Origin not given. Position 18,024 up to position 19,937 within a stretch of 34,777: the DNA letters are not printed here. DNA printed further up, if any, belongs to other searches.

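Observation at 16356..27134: Candidate undescribed catabolic system: MFS permease divergent from an orphan helical protein, three CocE/NonD hydrolases, a GHL6 orphan glycosidase and a GH3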

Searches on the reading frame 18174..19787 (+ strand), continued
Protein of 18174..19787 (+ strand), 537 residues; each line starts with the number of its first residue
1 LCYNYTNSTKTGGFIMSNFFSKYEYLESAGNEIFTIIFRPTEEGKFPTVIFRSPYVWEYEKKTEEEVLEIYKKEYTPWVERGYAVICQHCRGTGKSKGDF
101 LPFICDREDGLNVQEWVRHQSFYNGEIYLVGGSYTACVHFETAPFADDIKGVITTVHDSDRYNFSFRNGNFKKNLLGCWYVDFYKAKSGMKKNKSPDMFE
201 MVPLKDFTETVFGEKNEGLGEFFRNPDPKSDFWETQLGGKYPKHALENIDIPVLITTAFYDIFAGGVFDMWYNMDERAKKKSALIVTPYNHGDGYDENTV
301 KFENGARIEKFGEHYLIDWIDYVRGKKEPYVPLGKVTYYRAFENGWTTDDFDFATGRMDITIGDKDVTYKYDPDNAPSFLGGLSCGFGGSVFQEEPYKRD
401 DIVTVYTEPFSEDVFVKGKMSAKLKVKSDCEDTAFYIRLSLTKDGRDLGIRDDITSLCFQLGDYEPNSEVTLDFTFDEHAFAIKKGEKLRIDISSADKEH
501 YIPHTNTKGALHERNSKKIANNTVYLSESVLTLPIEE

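Call 15: find_encoding_contigs(protein=P0031, flank=10000, max_places=3)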
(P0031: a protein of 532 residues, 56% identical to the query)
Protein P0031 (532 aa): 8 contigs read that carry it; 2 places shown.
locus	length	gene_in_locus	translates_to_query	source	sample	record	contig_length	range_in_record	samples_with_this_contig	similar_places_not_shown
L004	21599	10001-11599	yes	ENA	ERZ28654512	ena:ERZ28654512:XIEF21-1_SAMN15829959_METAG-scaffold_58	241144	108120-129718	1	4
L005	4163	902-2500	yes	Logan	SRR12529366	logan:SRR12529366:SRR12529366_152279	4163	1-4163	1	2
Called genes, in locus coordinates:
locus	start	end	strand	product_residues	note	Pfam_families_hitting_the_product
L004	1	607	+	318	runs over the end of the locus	PF13793:Pribosyltran_N, PF00156:Pribosyltran, PF14572:Pribosyl_synth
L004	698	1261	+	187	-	PF01195:Pept_tRNA_hydro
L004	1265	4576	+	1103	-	PF17757:UvrB_inter, PF02559:CarD_TRCF_RID, PF00270:DEAD, PF04851:ResIII, PF00271:Helicase_C, PF03461:TRCF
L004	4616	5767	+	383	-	PF13623:SurA_N_2 (faint), PF13624:SurA_N_3, PF13616:Rotamase_3, PF00639:Rotamase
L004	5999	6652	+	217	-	PF12822:ECF_trnsprt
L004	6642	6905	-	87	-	PF12116:SpoIIID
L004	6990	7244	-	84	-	-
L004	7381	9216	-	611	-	PF00009:GTP_EFTU, PF01926:MMR_HSR1 (weak), PF22042:EF-G_D2, PF03144:GTP_EFTU_D2, PF00679:EFG_C, PF21018:BipA_C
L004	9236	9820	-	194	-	PF01966:HD (weak)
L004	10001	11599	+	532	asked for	PF02129:Peptidase_S15, PF08530:PepX_C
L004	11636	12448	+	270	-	PF02811:PHP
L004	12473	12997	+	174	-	PF01569:PAP2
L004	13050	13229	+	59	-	-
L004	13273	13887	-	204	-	PF01726:LexA_DNA_bind, PF00717:Peptidase_S24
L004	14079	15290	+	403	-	-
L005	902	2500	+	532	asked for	PF02129:Peptidase_S15, PF08530:PepX_C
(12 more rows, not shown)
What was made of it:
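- Several S15 homologs lie among housekeeping genes (call 15).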

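Call 17: find_related_loci(query=A1, collection=genome_contigs, flank=10000)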
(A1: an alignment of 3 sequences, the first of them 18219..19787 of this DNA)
Query A1 (522 aa) in genome_contigs; peptide patterns used: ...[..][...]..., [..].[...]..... (x = any residue, [..] = any of these).
114 stretches matched a pattern; 55 encode a relative of the query (tblastn E <= 1e-3); 55 distinct loci.
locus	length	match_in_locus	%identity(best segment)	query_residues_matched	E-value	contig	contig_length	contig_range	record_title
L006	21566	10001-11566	84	1-522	0e+0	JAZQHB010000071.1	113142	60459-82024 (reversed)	MAG: Acutalibacteraceae bacterium isolate T1900044629_TS20190095.MAGScoT_cleanbin_000012 SGB_997_k141_2079642, whole gen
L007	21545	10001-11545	52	9-522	0e+0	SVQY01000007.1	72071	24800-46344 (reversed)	MAG: Oscillospiraceae bacterium isolate SIG629 NODE_2208_length_72071_cov_2.304529, whole genome shotgun sequence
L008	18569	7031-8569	52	8-519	0e+0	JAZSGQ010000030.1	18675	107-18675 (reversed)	MAG: Eubacteriales bacterium isolate T1900044578_TS20190044.MAGScoT_cleanbin_000005 SGB_529_k141_919074, whole genome sh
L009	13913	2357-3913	49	1-520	2e-170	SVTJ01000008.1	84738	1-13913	MAG: Oscillospiraceae bacterium isolate SIG692 NODE_6857_length_84738_cov_7.956578, whole genome shotgun sequence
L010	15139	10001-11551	51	1-520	3e-169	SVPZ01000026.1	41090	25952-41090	MAG: Oscillospiraceae bacterium isolate SIG604 NODE_21024_length_41090_cov_3.677196, whole genome shotgun sequence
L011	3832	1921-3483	51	1-522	2e-176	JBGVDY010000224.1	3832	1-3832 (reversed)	MAG: Acutalibacteraceae bacterium isolate fecal_MAG_426 fecal_MAG_426_contig_0224, whole genome shotgun sequence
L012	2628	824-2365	50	8-522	6e-180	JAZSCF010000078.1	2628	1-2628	MAG: Acutalibacteraceae bacterium isolate T1900044918_TS20190384.MAGScoT_cleanbin_000008 SGB_3345_k141_457098, whole gen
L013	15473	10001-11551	49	1-521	1e-168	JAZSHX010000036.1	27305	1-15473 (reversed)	MAG: Candidatus Scatosoma sp. isolate T1900044574_TS20190040.MAGScoT_cleanbin_000015 SGB_472_k141_1525961, whole genome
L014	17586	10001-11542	50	8-522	1e-168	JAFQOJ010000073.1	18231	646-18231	MAG: Clostridia bacterium isolate RGIG2003 Goat_Colon-1__c879498, whole genome shotgun sequence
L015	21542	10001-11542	50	8-522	5e-168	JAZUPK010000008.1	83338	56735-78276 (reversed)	MAG: Acutalibacteraceae bacterium isolate T1900044867_TS20190333.MAGScoT_cleanbin_000018 SGB_3135_k141_481275, whole gen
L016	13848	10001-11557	49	1-522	2e-164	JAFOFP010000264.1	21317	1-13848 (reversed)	MAG: Lachnospiraceae bacterium isolate RGIG423 Dairy_cattle_Colon.Co__c3913404, whole genome shotgun sequence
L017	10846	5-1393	53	59-522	2e-163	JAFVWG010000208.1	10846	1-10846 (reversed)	MAG: Oscillospiraceae bacterium isolate RGIG5452 Sheep_Colon-5__c606586, whole genome shotgun sequence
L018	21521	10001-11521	47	8-522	3e-161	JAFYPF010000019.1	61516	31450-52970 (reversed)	MAG: Clostridia bacterium isolate RGIG7296 Water_buffalos_Cecum-4__c481445, whole genome shotgun sequence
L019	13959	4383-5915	49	8-521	6e-160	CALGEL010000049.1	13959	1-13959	MAG TPA_asm: uncultured Clostridia bacterium isolate SRR6425824_bin.7_CONCOCT_v1.1_MAG genome assembly, contig: ERZ17676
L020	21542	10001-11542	46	6-520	7e-160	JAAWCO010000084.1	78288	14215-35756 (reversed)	MAG: Clostridiales bacterium isolate ABMPRH_72_0 k141_1066440, whole genome shotgun sequence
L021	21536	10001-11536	48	8-518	4e-159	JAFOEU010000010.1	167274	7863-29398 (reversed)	MAG: Clostridia bacterium isolate RGIG402 Dairy_cattle_Colon-5__c57165, whole genome shotgun sequence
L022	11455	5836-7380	47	8-521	1e-158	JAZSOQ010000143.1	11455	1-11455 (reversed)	MAG: Eubacteriales bacterium isolate T1900044548_TS20190014.MAGScoT_cleanbin_000077 SGB_169_k141_547660, whole genome sh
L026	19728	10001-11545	48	8-521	3e-158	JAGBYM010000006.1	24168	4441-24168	MAG: Clostridia bacterium isolate RGIG9562 Yak_Colon-3__c58253, whole genome shotgun sequence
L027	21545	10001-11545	48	8-521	7e-158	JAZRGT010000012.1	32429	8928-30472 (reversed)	MAG: Eubacteriales bacterium isolate T1900045487_YK20190181.MAGScoT_cleanbin_000034 SGB_7356_k141_2311606, whole genome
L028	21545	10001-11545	48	8-521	1e-157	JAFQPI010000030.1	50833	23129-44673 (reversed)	MAG: Clostridia bacterium isolate RGIG2028 Goat_Colon-1__c432843, whole genome shotgun sequence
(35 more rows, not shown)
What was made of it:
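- The related MAGs come from herbivore guts (record titles, call 17).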

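Call 36: search_solved_structures(query=A1, max_evalue=0.001, show_alignments=2)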
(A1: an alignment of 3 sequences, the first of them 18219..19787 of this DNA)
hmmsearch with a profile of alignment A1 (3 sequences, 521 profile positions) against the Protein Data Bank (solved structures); distinct sequences matched with E-value up to 0.001: 18.
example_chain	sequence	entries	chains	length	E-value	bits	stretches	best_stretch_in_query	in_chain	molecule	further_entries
4p08_A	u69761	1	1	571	4.1e-23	84.6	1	14-496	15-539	Cocaine esterase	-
3ida_A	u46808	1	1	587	4.5e-23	84.5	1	14-496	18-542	Cocaine esterase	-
3i2h_A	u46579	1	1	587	5.1e-23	84.3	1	14-496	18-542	Cocaine esterase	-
3i2f_A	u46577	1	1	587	6.4e-23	84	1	14-496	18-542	Cocaine esterase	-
3i2g_A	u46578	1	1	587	6.5e-23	84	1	14-496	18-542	Cocaine esterase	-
3i2i_A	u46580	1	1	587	6.8e-23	83.9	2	14-148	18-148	Cocaine esterase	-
1ju3_A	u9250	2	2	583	6.9e-23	83.9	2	14-147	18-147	cocaine esterase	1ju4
3i2j_A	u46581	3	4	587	7.1e-23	83.9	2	14-147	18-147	Cocaine esterase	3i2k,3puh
3pui_A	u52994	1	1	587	7.4e-23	83.8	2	14-147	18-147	Cocaine esterase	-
9k48_A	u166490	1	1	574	2.1e-22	82.3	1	14-496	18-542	Cocaine esterase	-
7f65_A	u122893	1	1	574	2.1e-22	82.3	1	14-496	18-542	Cocaine esterase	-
1l7q_A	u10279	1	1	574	2.4e-22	82.1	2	14-147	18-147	cocaine esterase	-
1l7r_A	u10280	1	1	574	2.6e-22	82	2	14-147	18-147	cocaine esterase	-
3ib3_A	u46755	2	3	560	2.4e-08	35.9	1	14-160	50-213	CocE/NonD family hydrolase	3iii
2b4k_A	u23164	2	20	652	1.2e-05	27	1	14-280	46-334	Alpha-amino acid ester hydrolase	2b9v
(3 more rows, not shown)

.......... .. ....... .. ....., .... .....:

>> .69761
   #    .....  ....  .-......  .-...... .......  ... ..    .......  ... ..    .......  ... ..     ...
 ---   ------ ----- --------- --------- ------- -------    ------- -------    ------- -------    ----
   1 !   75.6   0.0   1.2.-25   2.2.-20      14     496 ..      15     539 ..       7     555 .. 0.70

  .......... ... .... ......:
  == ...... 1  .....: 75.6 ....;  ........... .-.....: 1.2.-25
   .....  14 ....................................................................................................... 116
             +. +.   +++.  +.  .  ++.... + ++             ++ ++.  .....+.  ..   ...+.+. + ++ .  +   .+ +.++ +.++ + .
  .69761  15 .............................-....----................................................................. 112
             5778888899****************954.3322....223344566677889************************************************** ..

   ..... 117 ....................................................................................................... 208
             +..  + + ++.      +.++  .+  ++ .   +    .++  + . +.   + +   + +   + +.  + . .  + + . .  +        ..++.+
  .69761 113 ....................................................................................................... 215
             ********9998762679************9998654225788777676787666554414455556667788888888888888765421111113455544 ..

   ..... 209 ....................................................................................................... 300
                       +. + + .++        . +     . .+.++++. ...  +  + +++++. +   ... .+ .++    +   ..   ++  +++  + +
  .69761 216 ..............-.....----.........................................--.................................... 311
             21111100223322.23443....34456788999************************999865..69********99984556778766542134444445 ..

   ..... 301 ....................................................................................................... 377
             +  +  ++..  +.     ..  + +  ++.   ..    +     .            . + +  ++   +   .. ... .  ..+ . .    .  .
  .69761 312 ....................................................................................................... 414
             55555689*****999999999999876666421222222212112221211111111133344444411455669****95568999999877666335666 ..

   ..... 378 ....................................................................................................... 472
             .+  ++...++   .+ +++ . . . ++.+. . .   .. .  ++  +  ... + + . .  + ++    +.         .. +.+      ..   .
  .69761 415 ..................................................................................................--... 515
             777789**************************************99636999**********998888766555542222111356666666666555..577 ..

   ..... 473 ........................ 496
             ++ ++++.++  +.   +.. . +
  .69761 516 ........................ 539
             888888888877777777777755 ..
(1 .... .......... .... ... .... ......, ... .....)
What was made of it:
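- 18219..19787 (+): CocE/NonD (S15) serine hydrolase, paralog a, 522 aa. Triad and oxyanion Tyr align to CocE (call 36).
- On CocE/NonD hydrolase (TIGR00976; Pfam PF02129 + PF08530; MEROPS S15): In the profile alignment to CocE, RNPY, GGSY, F(N/Y)DIF and PY(D/N)H align with RNPY, GVSY, WYDGF and PWSH (call 36).
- On Alpha-amino-acid ester hydrolase subgroup of S15: The residues after D246 are I-F-A/L/V, hydrophobic as in CocE G-F-V (call 36).
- The residues after the catalytic Asp are hydrophobic (I-F-A), as in CocE (G-F-V, call 36).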

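Call 37: find_related_loci(query=A1, collection=metagenome_contigs, flank=10000)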
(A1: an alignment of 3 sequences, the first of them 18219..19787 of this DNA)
Query A1 (522 aa) in metagenome_contigs; peptide patterns used: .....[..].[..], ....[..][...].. (x = any residue, [..] = any of these).
194 stretches matched a pattern; 15 encode a relative of the query (tblastn E <= 1e-3); 15 distinct loci.
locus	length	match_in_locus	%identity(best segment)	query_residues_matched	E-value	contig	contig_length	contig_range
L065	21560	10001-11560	50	8-521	4e-178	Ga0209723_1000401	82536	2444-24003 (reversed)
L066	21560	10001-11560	50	8-521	4e-178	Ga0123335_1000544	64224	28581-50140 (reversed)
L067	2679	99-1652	51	4-521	0e+0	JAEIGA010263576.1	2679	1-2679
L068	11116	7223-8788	47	2-522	5e-162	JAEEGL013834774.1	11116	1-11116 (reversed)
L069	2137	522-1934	47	4-478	1e-161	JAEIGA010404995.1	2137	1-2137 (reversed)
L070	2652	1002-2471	41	30-518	8e-106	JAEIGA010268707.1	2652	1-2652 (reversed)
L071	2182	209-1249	50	2-522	1e-76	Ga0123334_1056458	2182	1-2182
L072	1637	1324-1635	47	8-111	1e-28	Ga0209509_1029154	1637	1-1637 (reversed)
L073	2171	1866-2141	47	30-126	2e-22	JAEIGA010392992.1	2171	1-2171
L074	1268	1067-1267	45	8-74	7e-13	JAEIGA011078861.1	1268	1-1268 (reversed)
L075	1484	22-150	58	10-52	9e-9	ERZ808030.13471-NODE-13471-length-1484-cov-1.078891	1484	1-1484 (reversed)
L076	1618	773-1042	29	24-121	6e-8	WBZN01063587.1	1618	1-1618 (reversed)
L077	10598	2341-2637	27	15-121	1e-7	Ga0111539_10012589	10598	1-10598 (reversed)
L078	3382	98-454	32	18-138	4e-7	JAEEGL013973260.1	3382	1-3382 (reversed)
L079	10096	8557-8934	26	11-138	2e-5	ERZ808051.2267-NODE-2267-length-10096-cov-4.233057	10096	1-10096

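Call 49: search_protein_families(library=pfam, proteins=[L068:2073-4292:+, L068:1953-4316:-, L068:4270-5154:-, L068:5155-5991:-, L068:5979-7145:-, L068:6060-7127:+, L008:4520-5692:+, L008:5556-6299:+, L008:6284-6955:+, L008:8899-9822:+], max_evalue=0.00001)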
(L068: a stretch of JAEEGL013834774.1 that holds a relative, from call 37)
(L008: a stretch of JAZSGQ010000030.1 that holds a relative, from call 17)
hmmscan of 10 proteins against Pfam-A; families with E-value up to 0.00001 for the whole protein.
L068:2073-4292:+ (739 aa): 9 families
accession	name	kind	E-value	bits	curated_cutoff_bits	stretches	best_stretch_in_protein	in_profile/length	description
PF13604.12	AAA_30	-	9.8e-42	143.3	27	1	327-506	2-173/191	AAA domain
PF13245.12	AAA_19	-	1.2e-41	142.4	25.1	1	331-464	1-134/134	AAA domain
PF14490.11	HHH_RecD2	-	5.3e-28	97.2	27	1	149-237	3-92/92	ATP-dependent RecD2 DNA helicase HHH domain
PF23139.1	OB_YrrC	-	2.9e-20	72.4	27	1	11-82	3-76/76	ATP-dependent DNA helicase YrrC, OB-fold domain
PF18335.7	SH3_13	-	6.3e-20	71.2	41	1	566-642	1-65/65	ATP-dependent RecD-like DNA helicase SH3 domain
PF13538.12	UvrD_C_2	-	1e-16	60.9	27.4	1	659-707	1-52/52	UvrD-like helicase C-terminal domain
PF01443.25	Viral_helicase1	-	1.3e-11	45.2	21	0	345-515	2-150/228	Viral superfamily 1 RNA helicase core domain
PF13086.12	AAA_11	-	4.1e-09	37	27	0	421-462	214-253/257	AAA domain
PF13401.12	AAA_22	-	1.2e-06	29.3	27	0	340-456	4-124/130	AAA domain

L068:1953-4316:- (787 aa): 0 families

L068:4270-5154:- (294 aa): 0 families

L068:5155-5991:- (278 aa): 0 families

L068:5979-7145:- (388 aa): 0 families

L068:6060-7127:+ (355 aa): 3 families
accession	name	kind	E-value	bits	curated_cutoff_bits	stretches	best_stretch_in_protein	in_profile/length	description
PF01408.29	GFO_IDH_MocA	-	1.6e-27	97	24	1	4-122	1-118/120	Oxidoreductase family, NAD-binding Rossmann fold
PF22725.1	GFO_IDH_MocA_C3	-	2e-24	86.4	27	1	133-275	2-122/124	GFO/IDH/MocA C-terminal domain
PF02894.22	GFO_IDH_MocA_C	-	3.4e-23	83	22.9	1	136-353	1-216/218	Oxidoreductase family, C-terminal alpha/beta domain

L008:4520-5692:+ (390 aa): 1 family
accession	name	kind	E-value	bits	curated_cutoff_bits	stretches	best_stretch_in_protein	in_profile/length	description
PF00144.29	Beta-lactamase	-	3.3e-34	119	27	1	89-351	49-312/329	Beta-lactamase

L008:5556-6299:+ (247 aa): 1 family
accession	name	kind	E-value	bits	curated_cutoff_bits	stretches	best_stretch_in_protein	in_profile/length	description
PF13472.12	Lipase_GDSL_2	-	1.2e-06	29.5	32.9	1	66-226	26-175/178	GDSL-like Lipase/Acylhydrolase family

L008:6284-6955:+ (223 aa): 0 families

L008:8899-9822:+ (307 aa): 2 families
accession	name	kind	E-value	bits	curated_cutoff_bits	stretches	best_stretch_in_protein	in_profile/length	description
PF03547.23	Mem_trans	-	2.8e-17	62.8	25.7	2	8-149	4-151/343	Membrane transport protein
PF01758.21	SBF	-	2.7e-07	30.9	24.3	1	198-305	8-114/191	Sodium Bile acid symporter family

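Call 62: find_encoding_contigs(protein=P0001, flank=10000, max_places=3)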
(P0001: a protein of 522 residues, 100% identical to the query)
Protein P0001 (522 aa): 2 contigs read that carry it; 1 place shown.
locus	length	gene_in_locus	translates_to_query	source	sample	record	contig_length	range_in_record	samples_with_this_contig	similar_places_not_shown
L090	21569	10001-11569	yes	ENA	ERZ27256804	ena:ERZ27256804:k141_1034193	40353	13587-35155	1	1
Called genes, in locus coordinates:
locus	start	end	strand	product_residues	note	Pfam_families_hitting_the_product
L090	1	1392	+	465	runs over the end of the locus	PF00209:SNF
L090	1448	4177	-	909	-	PF03629:SASA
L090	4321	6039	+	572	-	PF02837:Glyco_hydro_2_N, PF22666:Glyco_hydro_2_N2, PF00703:Glyco_hydro_2, PF02836:Glyco_hydro_2_C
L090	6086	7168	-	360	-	PF18027:Pepdidase_M14_N (faint), PF00246:Peptidase_M14 (weak)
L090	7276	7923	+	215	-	PF13472:Lipase_GDSL_2 (weak)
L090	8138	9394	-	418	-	PF13347:MFS_2, PF07690:MFS_1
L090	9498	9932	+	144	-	-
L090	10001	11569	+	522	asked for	PF02129:Peptidase_S15, PF08530:PepX_C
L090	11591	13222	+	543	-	PF02129:Peptidase_S15, PF08530:PepX_C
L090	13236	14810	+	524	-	PF02129:Peptidase_S15, PF08530:PepX_C (weak)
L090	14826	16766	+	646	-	PF01120:Alpha_L_fucos (weak), PF14871:GHL6, PF08532:Glyco_hydro_42M (weak)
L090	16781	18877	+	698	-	PF00933:Glyco_hydro_3, PF01915:Glyco_hydro_3_C, PF14310:Fn3-like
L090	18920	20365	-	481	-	PF17767:NAPRTase_N, PF04095:NAPRTase, PF17956:NAPRTase_C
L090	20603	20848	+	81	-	-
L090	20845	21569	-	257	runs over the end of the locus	PF00702:Hydrolase, PF13344:Hydrolase_6, PF13242:Hydrolase_like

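Call 65: predict_structure(alignment_id=A2)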
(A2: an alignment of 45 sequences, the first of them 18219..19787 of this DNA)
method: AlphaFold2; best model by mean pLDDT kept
length: 522 residues; sequences in the alignment: 45
mean_pLDDT: 92.8   pTM: 0.91
mean pLDDT of the five models: 92.8, 91.9, 91.6, 89.0, 88.0
residues with pLDDT >= 90: 427; 70-90: 87; 50-70: 7; < 50: 1
segments of 3 or more residues with pLDDT < 50: none
pLDDT, mean of each block of 10 residues (from residue 1): 86 97 96 95 93 94 97 96 93 96 98 92 91 95 89 90 92 90 88 94 93 94 92 93 90 93 96 90 90 96 98 97 95 90 96 95 77 80 95 96 96 95 93 93 93 97 94 97 88 80 94 98 86
secondary structure, 60 per line:
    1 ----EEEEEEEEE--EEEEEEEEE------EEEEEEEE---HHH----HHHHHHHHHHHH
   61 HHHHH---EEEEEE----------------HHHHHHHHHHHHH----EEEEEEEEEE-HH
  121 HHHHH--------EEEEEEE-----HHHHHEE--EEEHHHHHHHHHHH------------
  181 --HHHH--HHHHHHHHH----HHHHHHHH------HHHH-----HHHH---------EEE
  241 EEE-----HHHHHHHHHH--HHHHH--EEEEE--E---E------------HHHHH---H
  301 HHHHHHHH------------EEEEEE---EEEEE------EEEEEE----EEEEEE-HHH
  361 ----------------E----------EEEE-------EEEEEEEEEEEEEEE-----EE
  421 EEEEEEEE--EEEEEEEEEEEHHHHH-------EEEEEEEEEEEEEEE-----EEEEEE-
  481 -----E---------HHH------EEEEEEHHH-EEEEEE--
elements in order: E5-13 E16-24 E31-38 H49-65 E69-74 H91-103 E108-117 H119-125 E134-140 H146-150 E155-157 H158-168 H183-186 H189-197 H202-209 H216-219 H225-228 E238-243 H249-258 H261-265 E268-272 H292-296 H300-308 E321-326 E330-334 E341-346 E351-356 E388-391 E399-413 E419-428 E431-441 H442-446 E454-468 E474-479 E505-510 E515-520
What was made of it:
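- On CocE/NonD hydrolase (TIGR00976; Pfam PF02129 + PF08530; MEROPS S15): AF2 model pLDDT 92.8, pTM 0.91 (call 65).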
